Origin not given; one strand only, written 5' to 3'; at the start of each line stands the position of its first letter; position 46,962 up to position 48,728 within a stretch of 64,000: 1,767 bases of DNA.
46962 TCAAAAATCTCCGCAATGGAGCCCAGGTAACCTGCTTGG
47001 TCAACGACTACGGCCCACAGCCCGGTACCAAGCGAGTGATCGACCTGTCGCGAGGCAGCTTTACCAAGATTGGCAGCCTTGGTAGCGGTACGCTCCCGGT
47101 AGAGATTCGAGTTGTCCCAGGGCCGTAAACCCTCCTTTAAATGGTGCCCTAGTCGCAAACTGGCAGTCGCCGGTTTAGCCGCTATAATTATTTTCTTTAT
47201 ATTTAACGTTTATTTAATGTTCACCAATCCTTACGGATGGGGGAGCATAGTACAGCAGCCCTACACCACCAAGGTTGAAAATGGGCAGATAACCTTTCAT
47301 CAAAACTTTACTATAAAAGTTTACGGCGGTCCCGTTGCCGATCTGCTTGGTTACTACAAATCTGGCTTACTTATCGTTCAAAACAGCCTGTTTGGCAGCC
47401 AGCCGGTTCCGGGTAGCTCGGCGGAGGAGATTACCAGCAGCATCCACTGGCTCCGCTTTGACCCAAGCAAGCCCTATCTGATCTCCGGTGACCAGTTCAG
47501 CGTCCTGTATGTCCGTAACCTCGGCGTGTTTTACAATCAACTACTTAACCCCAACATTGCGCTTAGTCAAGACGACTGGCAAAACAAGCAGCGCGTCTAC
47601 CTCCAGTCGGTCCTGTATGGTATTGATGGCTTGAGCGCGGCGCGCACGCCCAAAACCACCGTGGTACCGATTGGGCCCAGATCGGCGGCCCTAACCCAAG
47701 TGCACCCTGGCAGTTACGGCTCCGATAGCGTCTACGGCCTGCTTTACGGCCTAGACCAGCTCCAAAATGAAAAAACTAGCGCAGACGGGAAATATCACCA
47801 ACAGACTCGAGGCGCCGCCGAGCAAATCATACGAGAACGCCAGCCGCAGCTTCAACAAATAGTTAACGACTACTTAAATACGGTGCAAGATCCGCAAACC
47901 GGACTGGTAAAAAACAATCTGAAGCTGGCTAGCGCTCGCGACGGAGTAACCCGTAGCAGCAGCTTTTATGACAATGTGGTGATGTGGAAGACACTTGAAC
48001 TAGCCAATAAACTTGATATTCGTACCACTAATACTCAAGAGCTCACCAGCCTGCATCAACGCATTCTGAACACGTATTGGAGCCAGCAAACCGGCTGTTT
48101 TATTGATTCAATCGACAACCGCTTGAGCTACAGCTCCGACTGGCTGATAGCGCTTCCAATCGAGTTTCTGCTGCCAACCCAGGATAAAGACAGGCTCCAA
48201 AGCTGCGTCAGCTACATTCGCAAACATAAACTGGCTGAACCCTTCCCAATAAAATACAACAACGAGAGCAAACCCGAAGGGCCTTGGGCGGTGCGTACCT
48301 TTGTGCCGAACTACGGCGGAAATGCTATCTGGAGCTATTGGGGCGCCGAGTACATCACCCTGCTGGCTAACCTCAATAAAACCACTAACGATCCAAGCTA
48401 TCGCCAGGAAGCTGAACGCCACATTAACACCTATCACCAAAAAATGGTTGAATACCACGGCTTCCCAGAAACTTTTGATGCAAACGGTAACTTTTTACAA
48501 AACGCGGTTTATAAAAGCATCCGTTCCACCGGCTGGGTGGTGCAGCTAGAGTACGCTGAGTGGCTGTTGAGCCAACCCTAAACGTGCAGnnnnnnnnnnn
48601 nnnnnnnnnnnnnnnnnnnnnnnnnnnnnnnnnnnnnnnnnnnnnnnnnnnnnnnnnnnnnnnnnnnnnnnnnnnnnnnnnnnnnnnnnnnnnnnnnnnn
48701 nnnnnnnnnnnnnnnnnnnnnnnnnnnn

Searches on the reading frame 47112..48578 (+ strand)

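Call 48: search_protein_families(library=padloc, max_evalue=0.001, proteins=[window:47112-48578:+])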
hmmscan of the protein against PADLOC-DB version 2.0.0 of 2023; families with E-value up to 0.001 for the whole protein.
window:47112-48578:+ (489 aa): 0 families

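Call 62: search_protein_families(library=pfam, max_evalue=1, proteins=[window:47112-48578:+])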
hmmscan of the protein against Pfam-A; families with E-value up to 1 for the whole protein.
window:47112-48578:+ (489 aa): 2 families
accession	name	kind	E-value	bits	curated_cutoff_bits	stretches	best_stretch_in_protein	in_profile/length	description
PF07105.16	DUF1367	-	0.13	12.4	25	1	237-324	85-175/198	Protein of unknown function (DUF1367)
PF18529.7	MIX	-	0.15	12.2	27.4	0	336-391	59-117/152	Mitochondrial membrane-anchored proteins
